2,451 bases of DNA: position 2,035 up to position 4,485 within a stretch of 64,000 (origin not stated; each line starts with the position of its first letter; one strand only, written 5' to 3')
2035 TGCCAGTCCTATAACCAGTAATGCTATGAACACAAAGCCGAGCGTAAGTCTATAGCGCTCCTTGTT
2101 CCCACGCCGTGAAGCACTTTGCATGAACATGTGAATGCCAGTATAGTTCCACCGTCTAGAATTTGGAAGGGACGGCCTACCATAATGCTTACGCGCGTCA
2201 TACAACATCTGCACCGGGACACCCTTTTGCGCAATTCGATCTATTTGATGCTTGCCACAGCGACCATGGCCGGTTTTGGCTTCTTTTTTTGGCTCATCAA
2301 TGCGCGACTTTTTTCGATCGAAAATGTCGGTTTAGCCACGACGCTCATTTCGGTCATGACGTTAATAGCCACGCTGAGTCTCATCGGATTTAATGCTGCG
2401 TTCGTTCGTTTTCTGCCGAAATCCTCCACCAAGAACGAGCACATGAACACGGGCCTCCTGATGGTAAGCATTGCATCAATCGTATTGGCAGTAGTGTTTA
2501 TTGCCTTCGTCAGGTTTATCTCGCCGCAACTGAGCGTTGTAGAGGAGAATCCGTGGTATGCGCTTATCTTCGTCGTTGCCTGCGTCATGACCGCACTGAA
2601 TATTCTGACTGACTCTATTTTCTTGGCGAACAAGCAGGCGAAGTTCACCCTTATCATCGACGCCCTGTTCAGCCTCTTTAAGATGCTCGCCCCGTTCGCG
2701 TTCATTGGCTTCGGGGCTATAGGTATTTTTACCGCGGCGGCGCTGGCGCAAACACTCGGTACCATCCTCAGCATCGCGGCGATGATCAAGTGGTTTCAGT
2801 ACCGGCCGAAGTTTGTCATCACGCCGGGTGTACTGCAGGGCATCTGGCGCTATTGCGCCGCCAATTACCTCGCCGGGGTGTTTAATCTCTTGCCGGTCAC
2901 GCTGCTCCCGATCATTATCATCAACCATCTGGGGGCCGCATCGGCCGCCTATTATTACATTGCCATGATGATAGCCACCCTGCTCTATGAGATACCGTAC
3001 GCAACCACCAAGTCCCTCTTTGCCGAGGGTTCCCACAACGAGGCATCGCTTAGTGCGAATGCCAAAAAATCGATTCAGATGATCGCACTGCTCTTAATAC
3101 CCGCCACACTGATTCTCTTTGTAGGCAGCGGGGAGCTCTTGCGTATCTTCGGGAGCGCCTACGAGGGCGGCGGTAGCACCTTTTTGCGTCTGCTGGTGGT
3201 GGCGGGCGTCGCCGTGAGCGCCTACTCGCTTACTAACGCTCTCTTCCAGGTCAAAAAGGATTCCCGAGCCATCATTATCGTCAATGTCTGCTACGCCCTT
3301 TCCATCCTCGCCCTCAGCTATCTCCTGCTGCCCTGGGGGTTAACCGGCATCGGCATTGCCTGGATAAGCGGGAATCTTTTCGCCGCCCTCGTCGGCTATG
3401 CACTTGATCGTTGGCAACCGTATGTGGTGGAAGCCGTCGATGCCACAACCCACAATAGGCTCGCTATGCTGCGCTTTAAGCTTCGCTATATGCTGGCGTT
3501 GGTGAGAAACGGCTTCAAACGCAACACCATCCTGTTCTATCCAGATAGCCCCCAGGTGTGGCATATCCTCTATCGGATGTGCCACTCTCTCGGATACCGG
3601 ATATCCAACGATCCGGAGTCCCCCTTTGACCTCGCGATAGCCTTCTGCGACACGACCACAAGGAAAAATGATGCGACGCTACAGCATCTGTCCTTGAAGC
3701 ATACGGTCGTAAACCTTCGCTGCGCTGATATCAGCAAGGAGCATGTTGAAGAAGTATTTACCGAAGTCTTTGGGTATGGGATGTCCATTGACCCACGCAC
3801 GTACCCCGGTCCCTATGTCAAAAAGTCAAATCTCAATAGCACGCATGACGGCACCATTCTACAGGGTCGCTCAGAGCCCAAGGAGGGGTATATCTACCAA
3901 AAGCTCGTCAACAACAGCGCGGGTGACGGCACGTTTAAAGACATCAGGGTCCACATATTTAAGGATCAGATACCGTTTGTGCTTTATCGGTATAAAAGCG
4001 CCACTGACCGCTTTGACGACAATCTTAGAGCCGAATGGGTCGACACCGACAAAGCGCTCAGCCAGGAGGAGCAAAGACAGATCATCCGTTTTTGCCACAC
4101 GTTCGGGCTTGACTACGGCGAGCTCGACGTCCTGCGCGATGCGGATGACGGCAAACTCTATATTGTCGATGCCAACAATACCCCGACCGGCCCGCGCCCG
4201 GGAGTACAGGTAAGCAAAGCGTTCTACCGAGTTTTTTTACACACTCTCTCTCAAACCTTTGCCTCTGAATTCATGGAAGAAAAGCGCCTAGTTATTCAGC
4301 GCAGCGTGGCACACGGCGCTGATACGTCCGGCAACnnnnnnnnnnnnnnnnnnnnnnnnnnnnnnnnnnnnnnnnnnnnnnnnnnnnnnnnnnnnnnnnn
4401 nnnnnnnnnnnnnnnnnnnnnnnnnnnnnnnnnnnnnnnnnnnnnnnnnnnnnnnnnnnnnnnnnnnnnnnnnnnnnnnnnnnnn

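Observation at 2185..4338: Unusual fusion of a Wzx-type polysaccharide flippase with an ATP-grasp ligase domain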

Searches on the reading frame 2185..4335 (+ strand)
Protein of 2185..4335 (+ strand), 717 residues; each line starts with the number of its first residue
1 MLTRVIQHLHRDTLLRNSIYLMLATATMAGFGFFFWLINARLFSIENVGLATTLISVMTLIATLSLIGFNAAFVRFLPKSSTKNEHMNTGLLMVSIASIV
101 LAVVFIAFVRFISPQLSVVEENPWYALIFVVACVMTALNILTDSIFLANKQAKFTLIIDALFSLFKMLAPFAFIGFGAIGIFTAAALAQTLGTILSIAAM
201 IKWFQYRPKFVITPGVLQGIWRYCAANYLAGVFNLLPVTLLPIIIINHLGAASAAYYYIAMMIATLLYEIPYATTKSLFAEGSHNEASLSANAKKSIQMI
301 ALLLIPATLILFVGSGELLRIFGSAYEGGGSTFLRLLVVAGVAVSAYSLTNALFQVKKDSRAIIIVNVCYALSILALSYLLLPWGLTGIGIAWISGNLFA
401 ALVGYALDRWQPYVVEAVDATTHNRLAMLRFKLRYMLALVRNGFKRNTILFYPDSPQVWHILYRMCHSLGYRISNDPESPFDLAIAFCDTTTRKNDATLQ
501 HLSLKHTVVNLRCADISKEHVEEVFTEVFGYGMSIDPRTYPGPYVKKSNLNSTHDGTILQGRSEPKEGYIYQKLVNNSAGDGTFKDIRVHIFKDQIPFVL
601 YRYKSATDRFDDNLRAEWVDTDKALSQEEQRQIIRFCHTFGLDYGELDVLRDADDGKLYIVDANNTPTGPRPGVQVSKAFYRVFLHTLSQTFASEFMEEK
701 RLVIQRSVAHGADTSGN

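Call 5: search_protein_families(library=pfam, proteins=[window:2185-4335:+], max_evalue=10)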
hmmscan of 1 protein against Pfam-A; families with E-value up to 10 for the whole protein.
window:2185-4335:+ (717 aa): 3 families
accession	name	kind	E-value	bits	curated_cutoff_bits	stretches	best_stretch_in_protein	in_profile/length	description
PF01943.22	Polysacc_synt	-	4.6e-12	46.4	28.2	1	14-267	1-254/274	Polysaccharide biosynthesis protein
PF13440.11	Polysacc_synt_3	-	8.1e-11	42.1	23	1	40-325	3-287/293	Polysaccharide biosynthesis protein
PF08443.16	RimK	-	0.02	15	21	1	569-667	76-167/188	RimK-like ATP-grasp domain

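Call 6: search_protein_families(library=ncbifam, proteins=[window:2185-4335:+], max_evalue=10)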
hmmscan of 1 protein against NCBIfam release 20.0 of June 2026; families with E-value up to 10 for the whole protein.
window:2185-4335:+ (717 aa): 5 families
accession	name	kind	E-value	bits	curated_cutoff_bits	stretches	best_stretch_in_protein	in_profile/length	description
NF040720.1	MptN_Meth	equivalog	1.5e-06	27.5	350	1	568-669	175-271/291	tetrahydromethanopterin:alpha-L-glutamate ligase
TIGR00768.1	rimK_fam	subfamily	0.00014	21.4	143.4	1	567-667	162-255/276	RimK family alpha-L-glutamate ligase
TIGR04184.1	ATPgraspMvdD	equivalog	0.13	11.4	475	1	613-660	246-291/321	MvdD family ATP-grasp ribosomal peptide maturase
NF041269.1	bla_B1_long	equivalog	0.22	10.6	350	1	391-428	60-97/334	subclass B1 metallo-beta-lactamase, long type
TIGR02900.1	spore_V_B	equivalog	1.9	7.2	372.3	1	14-217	1-214/488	stage V sporulation protein B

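Call 8: find_homologous_proteins(query=window:2185-4335:+)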
Query window:2185-4335:+ (717 aa): 203 proteins with E <= 0.001 among 8000 candidates; the best 120 are listed.
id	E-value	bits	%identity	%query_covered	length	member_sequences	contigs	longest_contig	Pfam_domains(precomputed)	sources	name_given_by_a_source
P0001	0.0e+0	1606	100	100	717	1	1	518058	PF01943.23,PF13440.12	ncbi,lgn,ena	-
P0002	1.0e-274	931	46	100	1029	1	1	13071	PF01943.23,PF13440.12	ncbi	-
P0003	9.6e-266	901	58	96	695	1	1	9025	PF01943.23,PF13440.12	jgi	jgi:O-antigen/teichoic acid export membrane protein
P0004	6.9e-259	879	57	97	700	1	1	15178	PF01943.23,PF13440.12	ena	-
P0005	4.9e-257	873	56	95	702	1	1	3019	PF01943.23,PF13440.12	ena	-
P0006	5.8e-257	872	57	98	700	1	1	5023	PF01943.23,PF13440.12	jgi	jgi:O-antigen/teichoic acid export membrane protein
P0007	2.3e-254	864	55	97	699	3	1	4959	PF01943.23,PF13440.12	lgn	-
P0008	1.6e-251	854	57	95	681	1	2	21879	PF13440.12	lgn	-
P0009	1.2e-245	835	55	96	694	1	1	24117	PF01943.23,PF13440.12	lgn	-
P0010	1.3e-245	835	56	95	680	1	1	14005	PF01554.24,PF13440.12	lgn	-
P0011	8.8e-245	832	54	98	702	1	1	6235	PF01943.23,PF13440.12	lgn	-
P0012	6.9e-232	789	52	97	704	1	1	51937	PF01943.23,PF01554.24,PF13440.12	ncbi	-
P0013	5.8e-230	783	52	97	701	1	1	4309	PF01943.23,PF13440.12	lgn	-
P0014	9.2e-230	782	52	97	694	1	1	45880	PF01943.23,PF13440.12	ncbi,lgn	-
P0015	2.8e-227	774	52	96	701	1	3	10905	PF01943.23,PF13440.12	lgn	-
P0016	6.3e-224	763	50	97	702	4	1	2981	PF01943.23,PF13440.12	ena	-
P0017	1.2e-219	749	50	98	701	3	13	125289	PF01943.23,PF13440.12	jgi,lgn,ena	-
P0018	4.3e-217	741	50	97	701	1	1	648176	PF01943.23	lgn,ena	-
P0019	1.4e-214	732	50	95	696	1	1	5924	PF01943.23,PF13440.12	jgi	jgi:O-antigen/teichoic acid export membrane protein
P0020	5.8e-214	730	51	95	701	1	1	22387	PF01943.23,PF13440.12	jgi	-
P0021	3.8e-213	728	50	95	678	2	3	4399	PF01943.23,PF13440.12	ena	-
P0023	3.3e-207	708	49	97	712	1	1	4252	PF01943.23,PF13440.12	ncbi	-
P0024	2.7e-201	688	47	97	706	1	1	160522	PF13440.12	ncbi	-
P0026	3.5e-194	665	47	97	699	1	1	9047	PF01943.23,PF13440.12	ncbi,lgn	-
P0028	2.5e-166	573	43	91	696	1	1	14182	PF01943.23,PF13440.12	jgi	jgi:O-antigen/teichoic acid export membrane protein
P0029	1.1e-141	491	59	56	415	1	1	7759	PF01943.23,PF13440.12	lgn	-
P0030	3.2e-139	483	57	57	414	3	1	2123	PF01943.23,PF13440.12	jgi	-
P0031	3.7e-138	480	59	55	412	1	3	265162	PF01943.23,PF13440.12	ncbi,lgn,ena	ncbi:MAG: oligosaccharide flippase family protein [Patescibacteria group bacterium]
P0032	1.6e-136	474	55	56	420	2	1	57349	PF01943.23,PF13440.12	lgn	-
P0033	2.5e-136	474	55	56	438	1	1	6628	PF01943.23,PF01554.24,PF13440.12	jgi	jgi:O-antigen/teichoic acid export membrane protein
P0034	1.7e-134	468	55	57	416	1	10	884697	PF01943.23,PF13440.12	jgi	jgi:O-antigen/teichoic acid export membrane protein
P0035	3.6e-134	467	54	56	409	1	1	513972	PF01943.23,PF01554.24,PF13440.12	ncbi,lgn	-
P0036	1.8e-133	464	55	56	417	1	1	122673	PF01943.23,PF13440.12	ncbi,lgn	-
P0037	4.8e-133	463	53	57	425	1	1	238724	PF01943.23,PF13440.12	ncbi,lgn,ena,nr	ncbi:MAG TPA: oligosaccharide flippase family protein [Candidatus Saccharimonadales bacterium]|nr:ol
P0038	2.5e-132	460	55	56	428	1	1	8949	PF01943.23,PF13440.12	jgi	jgi:O-antigen/teichoic acid export membrane protein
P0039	7.7e-132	459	54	56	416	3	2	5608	PF01943.23,PF13440.12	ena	-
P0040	3.8e-131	457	57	56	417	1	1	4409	PF01943.23,PF13440.12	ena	-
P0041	7.0e-131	456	53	57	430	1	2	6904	PF01943.23,PF01554.24,PF13440.12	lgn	-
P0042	1.1e-129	452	55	55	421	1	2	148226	PF01943.23,PF13440.12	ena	-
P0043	8.4e-129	449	55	56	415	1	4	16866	PF01943.23,PF13440.12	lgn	-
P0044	1.8e-128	448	52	57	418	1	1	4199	PF01943.23,PF13440.12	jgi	jgi:O-antigen/teichoic acid export membrane protein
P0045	6.8e-127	442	55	54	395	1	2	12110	PF13440.12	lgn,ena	-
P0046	2.5e-126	441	53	56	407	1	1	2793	PF01943.23,PF13440.12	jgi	jgi:O-antigen/teichoic acid export membrane protein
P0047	5.8e-120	420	50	57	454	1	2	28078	PF01943.23,PF13440.12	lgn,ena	-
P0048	2.4e-117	411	53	53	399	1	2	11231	PF01943.23,PF13440.12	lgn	-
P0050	1.7e-112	395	49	55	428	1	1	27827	PF13440.12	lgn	-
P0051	2.9e-110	388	49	56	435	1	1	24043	PF01943.23,PF13440.12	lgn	-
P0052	2.5e-109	384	51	53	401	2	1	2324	PF13440.12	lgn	-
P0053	2.8e-109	384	49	56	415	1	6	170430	PF01943.23,PF13440.12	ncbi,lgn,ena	-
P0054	1.1e-99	353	43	58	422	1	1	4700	PF01943.23,PF13440.12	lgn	-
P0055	6.5e-99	350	43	57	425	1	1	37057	PF01943.23,PF13440.12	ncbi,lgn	-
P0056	5.3e-98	347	44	56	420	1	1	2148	PF01943.23,PF13440.12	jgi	jgi:O-antigen/teichoic acid export membrane protein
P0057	8.2e-97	343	42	58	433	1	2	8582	PF01943.23,PF13440.12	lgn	-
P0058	1.6e-96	342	43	56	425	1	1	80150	PF01943.23,PF13440.12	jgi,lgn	jgi:O-antigen/teichoic acid export membrane protein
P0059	4.2e-95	337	43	56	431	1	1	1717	PF13440.12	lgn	-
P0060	1.0e-94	336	42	56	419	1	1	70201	PF01943.23,PF13440.12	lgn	-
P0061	3.3e-94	334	42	54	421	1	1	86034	PF01943.23,PF13440.12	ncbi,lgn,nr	ncbi:MAG TPA: oligosaccharide flippase family protein [Candidatus Saccharimonadales bacterium]|nr:ol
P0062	4.7e-94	334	44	55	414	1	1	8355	PF01943.23,PF13440.12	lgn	-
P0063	1.0e-93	333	44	55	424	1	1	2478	PF01943.23,PF13440.12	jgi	jgi:O-antigen/teichoic acid export membrane protein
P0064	1.6e-93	332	44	57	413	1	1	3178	PF01943.23,PF16933.11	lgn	-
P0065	4.1e-93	331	40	56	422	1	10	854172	PF01943.23,PF13440.12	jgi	jgi:O-antigen/teichoic acid export membrane protein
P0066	7.1e-92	327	41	58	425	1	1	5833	PF01943.23,PF13440.12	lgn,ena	-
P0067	1.9e-91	325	42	56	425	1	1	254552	PF01943.23,PF01554.24,PF13440.12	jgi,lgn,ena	-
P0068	3.4e-91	325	43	56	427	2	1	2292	PF01943.23,PF13440.12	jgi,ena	-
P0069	5.6e-91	324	43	56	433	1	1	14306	PF01943.23,PF13440.12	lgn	-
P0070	1.1e-90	323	43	56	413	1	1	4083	PF01943.23,PF13440.12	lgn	-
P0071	9.0e-90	320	42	56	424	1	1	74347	PF01943.23,PF13440.12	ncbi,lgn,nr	ncbi:MAG: lipopolysaccharide biosynthesis protein [bacterium]|nr:lipopolysaccharide biosynthesis pro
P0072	9.9e-90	320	41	55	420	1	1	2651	PF01943.23,PF13440.12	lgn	-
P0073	1.4e-89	319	41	56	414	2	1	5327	PF01943.23,PF13440.12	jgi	jgi:O-antigen/teichoic acid export membrane protein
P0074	1.8e-88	315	41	56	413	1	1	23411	PF01943.23,PF13440.12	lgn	-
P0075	2.0e-88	315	42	54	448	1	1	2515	PF01943.23,PF13440.12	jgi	jgi:O-antigen/teichoic acid export membrane protein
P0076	2.2e-88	315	40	56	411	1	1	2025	PF01943.23,PF13440.12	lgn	-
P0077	3.2e-88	315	42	55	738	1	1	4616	PF01943.23,PF09721.16,PF13440.12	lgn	-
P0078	3.4e-88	315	41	56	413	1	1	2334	PF01943.23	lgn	-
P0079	4.7e-88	314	41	54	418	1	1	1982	PF01943.23,PF01554.24,PF13440.12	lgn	-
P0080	4.9e-88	314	42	56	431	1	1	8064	PF01943.23,PF01554.24,PF13440.12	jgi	jgi:O-antigen/teichoic acid export membrane protein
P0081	5.0e-88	314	43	54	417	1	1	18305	PF01943.23,PF13440.12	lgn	-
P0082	5.5e-88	314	43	54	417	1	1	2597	PF01943.23,PF13440.12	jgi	jgi:O-antigen/teichoic acid export membrane protein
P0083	6.3e-88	314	43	56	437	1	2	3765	PF01943.23,PF01554.24,PF13440.12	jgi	jgi:O-antigen/teichoic acid export membrane protein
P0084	6.6e-88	314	41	55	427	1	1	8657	PF01943.23,PF13440.12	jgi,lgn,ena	-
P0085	1.1e-87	313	40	56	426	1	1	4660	PF01943.23,PF13440.12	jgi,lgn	-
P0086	1.5e-87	312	42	55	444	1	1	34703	PF01943.23,PF01554.24,PF13440.12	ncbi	-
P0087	2.4e-87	312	40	56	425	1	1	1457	PF01943.23,PF13440.12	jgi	jgi:O-antigen/teichoic acid export membrane protein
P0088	2.9e-87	312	41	56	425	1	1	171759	PF01943.23,PF13440.12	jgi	jgi:O-antigen/teichoic acid export membrane protein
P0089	3.6e-87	311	44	56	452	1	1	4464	PF01943.23,PF01554.24,PF13440.12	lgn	-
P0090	3.7e-87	311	44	54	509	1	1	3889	PF01943.23,PF02656.21,PF13440.12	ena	-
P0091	6.7e-87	310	41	58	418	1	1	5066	PF01943.23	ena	-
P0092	7.9e-87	310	43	55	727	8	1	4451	PF01943.23,PF09721.16,PF13440.12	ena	-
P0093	1.1e-86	310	42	57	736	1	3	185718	PF01943.23,PF09721.16,PF01554.24,PF13440.12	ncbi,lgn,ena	ncbi:MAG: archaeosortase/exosortase family protein [Nanoarchaeota archaeon]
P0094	2.0e-86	309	40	56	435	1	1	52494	PF01943.23,PF01554.24,PF13440.12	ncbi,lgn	-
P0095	2.2e-86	309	41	55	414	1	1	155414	PF01943.23,PF13440.12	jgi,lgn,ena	-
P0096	2.4e-86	308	42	54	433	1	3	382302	PF01943.23,PF13440.12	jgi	jgi:O-antigen/teichoic acid export membrane protein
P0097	5.5e-86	307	41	55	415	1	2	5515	PF01943.23,PF13440.12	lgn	-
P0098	2.1e-85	305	41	56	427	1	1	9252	PF01943.23,PF13440.12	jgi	jgi:O-antigen/teichoic acid export membrane protein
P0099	2.3e-85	305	44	55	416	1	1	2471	PF01943.23,PF13440.12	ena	-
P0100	5.7e-85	304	42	55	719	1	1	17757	PF01943.23,PF09721.16,PF01554.24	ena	-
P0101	1.2e-84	303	40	55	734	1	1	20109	PF01943.23,PF09721.16,PF13440.12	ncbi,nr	ncbi:archaeosortase/exosortase family protein [Candidatus Pacearchaeota archaeon]|nr:archaeosortase/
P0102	1.2e-84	303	40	56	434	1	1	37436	PF01943.23,PF13440.12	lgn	-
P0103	1.4e-84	303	41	55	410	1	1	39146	PF01943.23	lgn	-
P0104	1.7e-84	302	43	55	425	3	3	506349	PF01943.23,PF13440.12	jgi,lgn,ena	-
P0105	2.2e-84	302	41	56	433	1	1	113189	PF01943.23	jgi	jgi:O-antigen/teichoic acid export membrane protein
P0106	2.6e-84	302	40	55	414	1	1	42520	PF01943.23,PF13440.12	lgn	-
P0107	2.8e-84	302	43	57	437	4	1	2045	PF01943.23,PF01554.24,PF13440.12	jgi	jgi:O-antigen/teichoic acid export membrane protein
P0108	3.1e-84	301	40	55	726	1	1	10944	PF01943.23,PF09721.16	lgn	-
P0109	5.9e-84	301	40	55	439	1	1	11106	PF01943.23,PF13440.12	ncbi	-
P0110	8.3e-84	300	41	55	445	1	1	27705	PF01943.23,PF13440.12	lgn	-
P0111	8.8e-84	300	41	55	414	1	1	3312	PF01943.23,PF13440.12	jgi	jgi:O-antigen/teichoic acid export membrane protein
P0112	1.2e-83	300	39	56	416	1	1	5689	PF01943.23,PF13440.12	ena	-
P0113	1.3e-83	299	41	55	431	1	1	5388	PF01943.23,PF13440.12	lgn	-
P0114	2.1e-83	299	41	56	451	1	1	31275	PF01943.23,PF13440.12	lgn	-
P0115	2.8e-83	298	40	55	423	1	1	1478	PF01943.23,PF13440.12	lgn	-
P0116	3.6e-83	298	42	55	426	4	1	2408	PF01943.23,PF01554.24,PF13440.12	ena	-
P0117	3.7e-83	298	39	59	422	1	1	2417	PF01943.23,PF13440.12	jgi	jgi:O-antigen/teichoic acid export membrane protein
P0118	3.7e-83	298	40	54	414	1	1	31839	PF01943.23,PF13440.12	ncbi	-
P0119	4.3e-83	298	42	56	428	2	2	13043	PF01943.23,PF13440.12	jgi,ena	-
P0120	4.7e-83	298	40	56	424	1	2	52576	PF01943.23,PF13440.12,PF03023.20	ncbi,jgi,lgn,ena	-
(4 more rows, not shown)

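Call 55: predict_structure(alignment_id=A1)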
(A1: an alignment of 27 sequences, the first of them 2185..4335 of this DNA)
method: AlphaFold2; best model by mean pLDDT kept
length: 717 residues; sequences in the alignment: 27
mean_pLDDT: 85.9   pTM: 0.62
mean pLDDT of the five models: 85.9, 84.3, 84.2, 83.5, 82.5
residues with pLDDT >= 90: 340; 70-90: 319; 50-70: 39; < 50: 19
segments of 3 or more residues with pLDDT < 50: 701-717
pLDDT, mean of each block of 10 residues (from residue 1): 53 66 73 86 91 90 83 78 89 94 93 88 92 93 82 80 81 85 89 90 89 82 71 83 93 93 87 79 73 86 90 92 89 94 91 83 90 95 95 95 89 71 80 89 87 92 93 92 92 89 90 92 95 92 88 74 88 90 91 93 85 85 95 97 95 93 90 81 92 80 42 42
secondary structure, 60 per line:
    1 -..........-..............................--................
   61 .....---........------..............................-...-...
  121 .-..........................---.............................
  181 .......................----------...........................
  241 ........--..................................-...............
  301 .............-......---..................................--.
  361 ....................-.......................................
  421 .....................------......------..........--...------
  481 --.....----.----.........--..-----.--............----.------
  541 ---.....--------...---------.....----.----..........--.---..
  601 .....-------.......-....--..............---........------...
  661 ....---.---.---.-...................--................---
elements in order (helices of 4 or more, strands of 3 or more residues): H2-11 H13-42 H45-65 H69-76 H83-112 H118-121 H123-148 H152-203 H214-248 H251-284 H286-313 H315-320 H324-357 H360-380 H382-441 E448-453 H461-469 E472-474 E483-487 H497-505 H518-529 E544-548 E557-559 E569-573 E583-592 E599-605 E613-619 H621-624 H627-640 E644-651 E658-664 H678-696 H699-714
